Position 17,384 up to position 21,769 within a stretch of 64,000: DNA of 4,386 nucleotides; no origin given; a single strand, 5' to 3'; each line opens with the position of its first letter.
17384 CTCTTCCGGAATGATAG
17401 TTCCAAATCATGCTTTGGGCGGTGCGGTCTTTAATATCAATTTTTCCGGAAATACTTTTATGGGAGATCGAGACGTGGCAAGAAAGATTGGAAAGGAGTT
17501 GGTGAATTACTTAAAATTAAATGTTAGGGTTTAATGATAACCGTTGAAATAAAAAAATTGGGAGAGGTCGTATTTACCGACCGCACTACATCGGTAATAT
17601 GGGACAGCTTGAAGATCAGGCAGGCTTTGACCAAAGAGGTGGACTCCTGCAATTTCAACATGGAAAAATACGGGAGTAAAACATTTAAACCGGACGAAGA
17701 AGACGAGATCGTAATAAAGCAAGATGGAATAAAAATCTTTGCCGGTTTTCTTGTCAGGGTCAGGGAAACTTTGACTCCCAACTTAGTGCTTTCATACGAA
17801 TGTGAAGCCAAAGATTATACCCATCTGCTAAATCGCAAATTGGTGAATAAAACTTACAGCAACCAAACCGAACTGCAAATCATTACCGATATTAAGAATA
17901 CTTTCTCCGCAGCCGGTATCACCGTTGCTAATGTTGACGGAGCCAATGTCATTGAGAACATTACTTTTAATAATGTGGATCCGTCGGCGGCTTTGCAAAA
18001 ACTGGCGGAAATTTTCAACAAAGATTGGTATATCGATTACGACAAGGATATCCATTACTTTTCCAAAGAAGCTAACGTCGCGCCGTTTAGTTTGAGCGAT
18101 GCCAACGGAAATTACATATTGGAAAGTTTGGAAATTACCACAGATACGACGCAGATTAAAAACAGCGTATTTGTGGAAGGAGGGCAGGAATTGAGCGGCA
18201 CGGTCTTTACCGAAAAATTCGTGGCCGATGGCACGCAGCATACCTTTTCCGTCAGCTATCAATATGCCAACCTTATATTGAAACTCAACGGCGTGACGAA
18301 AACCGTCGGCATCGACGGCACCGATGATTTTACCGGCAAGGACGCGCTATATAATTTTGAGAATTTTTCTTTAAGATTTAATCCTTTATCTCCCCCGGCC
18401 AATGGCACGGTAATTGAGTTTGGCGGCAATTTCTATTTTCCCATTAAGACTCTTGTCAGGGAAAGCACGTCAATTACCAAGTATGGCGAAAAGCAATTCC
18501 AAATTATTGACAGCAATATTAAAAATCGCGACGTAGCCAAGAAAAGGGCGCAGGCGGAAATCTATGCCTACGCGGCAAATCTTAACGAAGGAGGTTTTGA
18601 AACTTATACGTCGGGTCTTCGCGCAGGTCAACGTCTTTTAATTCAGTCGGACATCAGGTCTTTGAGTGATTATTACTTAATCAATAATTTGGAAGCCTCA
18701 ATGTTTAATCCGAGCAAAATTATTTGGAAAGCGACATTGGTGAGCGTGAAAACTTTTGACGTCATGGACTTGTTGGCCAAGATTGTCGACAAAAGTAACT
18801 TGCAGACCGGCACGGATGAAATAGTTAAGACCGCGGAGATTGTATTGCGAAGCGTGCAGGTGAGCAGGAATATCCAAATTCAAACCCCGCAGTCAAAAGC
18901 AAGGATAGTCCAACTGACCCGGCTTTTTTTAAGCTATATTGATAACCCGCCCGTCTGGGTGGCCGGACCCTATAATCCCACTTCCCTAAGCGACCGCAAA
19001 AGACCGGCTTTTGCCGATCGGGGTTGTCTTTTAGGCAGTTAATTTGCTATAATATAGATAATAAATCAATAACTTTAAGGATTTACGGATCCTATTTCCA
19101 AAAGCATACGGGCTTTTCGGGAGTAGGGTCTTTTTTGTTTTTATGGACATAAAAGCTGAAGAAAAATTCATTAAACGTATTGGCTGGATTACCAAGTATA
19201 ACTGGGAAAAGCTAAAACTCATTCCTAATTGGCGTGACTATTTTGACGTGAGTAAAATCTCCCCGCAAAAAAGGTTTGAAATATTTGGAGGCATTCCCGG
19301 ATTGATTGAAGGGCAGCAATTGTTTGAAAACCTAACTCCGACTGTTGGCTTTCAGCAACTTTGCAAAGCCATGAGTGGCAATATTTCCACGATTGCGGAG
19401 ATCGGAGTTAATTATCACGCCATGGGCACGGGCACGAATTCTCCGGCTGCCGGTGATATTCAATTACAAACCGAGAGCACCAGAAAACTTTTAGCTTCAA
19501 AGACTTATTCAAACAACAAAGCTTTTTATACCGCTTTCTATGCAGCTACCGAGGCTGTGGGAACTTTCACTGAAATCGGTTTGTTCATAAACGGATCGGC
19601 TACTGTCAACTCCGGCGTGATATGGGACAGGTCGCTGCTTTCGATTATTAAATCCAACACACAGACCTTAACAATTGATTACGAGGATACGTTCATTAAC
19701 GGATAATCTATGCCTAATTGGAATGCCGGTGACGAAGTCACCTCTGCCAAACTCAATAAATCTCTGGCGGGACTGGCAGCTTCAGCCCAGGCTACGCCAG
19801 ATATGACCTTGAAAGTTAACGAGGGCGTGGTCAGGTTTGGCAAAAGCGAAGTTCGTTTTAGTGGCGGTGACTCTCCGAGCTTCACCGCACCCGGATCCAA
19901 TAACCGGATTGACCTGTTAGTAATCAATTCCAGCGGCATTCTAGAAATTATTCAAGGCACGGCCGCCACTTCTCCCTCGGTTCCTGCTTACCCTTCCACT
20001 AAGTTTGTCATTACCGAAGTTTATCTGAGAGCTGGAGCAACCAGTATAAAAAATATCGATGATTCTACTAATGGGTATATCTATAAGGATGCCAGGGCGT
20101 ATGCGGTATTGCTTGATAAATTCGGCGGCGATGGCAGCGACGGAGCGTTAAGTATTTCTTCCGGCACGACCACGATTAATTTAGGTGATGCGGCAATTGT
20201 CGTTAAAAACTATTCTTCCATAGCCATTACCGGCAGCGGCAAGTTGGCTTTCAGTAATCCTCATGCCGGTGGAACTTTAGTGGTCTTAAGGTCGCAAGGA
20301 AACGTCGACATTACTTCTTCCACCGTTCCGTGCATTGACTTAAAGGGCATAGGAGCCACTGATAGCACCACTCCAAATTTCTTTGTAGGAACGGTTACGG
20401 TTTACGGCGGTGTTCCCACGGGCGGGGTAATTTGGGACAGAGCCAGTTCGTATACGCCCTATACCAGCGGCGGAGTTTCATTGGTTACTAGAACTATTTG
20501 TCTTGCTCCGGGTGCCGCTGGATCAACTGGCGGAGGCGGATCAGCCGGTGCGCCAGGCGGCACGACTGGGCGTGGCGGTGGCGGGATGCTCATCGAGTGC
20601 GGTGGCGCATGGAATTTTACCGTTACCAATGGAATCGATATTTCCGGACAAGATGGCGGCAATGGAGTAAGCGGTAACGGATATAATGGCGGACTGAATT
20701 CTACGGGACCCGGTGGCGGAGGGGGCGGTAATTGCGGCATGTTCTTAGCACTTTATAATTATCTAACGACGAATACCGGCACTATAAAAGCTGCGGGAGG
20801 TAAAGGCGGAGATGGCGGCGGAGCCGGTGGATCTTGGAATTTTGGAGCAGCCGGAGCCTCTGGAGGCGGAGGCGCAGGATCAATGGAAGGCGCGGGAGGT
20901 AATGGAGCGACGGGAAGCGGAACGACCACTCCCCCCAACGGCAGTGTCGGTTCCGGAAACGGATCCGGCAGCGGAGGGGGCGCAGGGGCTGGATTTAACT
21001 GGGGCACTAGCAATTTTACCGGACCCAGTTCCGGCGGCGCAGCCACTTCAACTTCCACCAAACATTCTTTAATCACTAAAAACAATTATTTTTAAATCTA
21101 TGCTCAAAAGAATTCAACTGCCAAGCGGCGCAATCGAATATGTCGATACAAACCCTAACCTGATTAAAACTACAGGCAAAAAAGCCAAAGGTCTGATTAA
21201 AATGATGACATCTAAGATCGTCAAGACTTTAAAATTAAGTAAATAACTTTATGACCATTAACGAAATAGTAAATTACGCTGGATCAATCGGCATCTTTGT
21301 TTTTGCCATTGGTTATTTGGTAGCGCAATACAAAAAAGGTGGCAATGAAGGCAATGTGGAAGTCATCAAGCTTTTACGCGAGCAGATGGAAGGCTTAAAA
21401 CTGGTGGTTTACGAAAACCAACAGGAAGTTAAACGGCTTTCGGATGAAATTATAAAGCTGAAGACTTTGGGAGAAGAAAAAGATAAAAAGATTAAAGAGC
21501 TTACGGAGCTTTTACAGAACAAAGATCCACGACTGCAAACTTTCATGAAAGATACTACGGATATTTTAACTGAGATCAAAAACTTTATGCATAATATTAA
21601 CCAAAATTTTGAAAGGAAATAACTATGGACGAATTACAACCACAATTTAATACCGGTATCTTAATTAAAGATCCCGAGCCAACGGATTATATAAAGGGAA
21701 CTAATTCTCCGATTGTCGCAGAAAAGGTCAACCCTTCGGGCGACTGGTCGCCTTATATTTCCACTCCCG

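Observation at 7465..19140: Three copies of a promoter-leader-terminator module before the portal, protease and tail genes: likely antitermination-controlled late transcription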

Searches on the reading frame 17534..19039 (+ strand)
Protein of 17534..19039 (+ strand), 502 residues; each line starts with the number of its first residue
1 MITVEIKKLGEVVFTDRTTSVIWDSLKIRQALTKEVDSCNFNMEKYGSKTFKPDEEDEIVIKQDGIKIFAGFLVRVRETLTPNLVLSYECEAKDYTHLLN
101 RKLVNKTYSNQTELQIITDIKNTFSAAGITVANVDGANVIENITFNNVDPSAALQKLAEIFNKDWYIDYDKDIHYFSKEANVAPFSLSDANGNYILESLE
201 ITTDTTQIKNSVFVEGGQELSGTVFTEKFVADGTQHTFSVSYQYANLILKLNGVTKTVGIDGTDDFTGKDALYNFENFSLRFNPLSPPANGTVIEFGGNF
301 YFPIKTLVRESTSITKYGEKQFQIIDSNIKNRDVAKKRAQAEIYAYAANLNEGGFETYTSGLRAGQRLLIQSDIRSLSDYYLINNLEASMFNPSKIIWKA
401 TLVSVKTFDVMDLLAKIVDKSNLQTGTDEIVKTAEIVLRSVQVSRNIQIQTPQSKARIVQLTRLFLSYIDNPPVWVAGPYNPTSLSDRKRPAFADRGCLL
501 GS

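Call 16: search_protein_families(library=phrogs, proteins=[window:17534-19039:+], max_evalue=0.001)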
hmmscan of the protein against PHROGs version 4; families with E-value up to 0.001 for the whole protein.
window:17534-19039:+ (502 aa): 3 families
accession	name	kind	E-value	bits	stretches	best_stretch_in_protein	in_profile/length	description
phrog_4930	-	tail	9e-05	22.8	1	25-203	33-199/319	baseplate hub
phrog_21793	-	unknown function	0.0002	21.4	0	128-222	289-380/482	-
phrog_1887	-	tail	0.00045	20.3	1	88-224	407-548/670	tail protein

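Call 17: search_protein_families(library=pfam, proteins=[window:17534-19039:+], max_evalue=0.01)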
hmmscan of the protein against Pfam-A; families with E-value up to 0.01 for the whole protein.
window:17534-19039:+ (502 aa): 0 families

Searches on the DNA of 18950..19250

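Call 112: search_rna_families(source=window, start=18950, end=19250, threshold=evalue, max_evalue=10)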
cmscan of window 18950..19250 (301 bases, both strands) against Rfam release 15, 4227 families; matches with E-value up to 10: 5.
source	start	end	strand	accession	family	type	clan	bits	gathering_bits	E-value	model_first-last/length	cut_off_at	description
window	19057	19141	+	RF02430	SpF19_sRNA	Gene; sRNA;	-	23.2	60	0.049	1-99/99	no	Streptococcus sRNA SpF19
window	19042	19086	-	RF01096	PK-HAV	Cis-reg;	-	20.4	50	3.7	1-56/56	no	HepA virus 3'-terminal pseudoknot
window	19089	19129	+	RF03955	MIR2934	Gene; miRNA;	-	14.9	100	5.1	1-113/113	no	MIR2934 microRNA precursor family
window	19182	19212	-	RF02120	FTX_2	Gene; lncRNA;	-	14.4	48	1.9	67-97/97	no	FTX transcript, XIST regulator conserved region 2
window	19085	19145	+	RF00140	Alpha_RBS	Cis-reg;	-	9.9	38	6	4-66/110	no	Alpha operon ribosome binding site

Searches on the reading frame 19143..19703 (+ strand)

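Call 16: search_protein_families(library=phrogs, proteins=[window:19143-19703:+], max_evalue=0.001)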
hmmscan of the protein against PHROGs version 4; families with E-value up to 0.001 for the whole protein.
window:19143-19703:+ (187 aa): 1 family
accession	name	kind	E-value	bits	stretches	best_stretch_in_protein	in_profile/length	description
phrog_5417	-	unknown function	1.3e-09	39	1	68-178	38-150/156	-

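Call 17: search_protein_families(library=pfam, proteins=[window:19143-19703:+], max_evalue=0.01)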
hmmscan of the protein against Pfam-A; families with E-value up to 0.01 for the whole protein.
window:19143-19703:+ (187 aa): 0 families

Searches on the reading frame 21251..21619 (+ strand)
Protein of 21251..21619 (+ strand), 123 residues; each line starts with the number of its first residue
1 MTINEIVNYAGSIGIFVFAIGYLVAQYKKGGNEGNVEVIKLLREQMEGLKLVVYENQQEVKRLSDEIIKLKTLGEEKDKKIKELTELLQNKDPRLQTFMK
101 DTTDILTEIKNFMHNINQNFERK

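Call 33: search_protein_families(library=pfam, proteins=[window:21251-21619:+], max_evalue=0.01)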
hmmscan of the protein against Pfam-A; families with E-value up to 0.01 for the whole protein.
window:21251-21619:+ (123 aa): 1 family
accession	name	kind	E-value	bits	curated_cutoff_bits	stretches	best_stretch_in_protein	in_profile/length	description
PF02403.27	Seryl_tRNA_N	-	1.7e-05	25.5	28.2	1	26-111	18-106/108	Seryl-tRNA synthetase N-terminal domain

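Call 34: search_protein_families(library=phrogs, proteins=[window:21251-21619:+], max_evalue=0.001)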
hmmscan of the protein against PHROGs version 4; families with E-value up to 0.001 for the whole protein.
window:21251-21619:+ (123 aa): 1 family
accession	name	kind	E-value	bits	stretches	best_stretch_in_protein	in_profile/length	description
phrog_1009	-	unknown function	0.00077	20.5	0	2-101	7-98/103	-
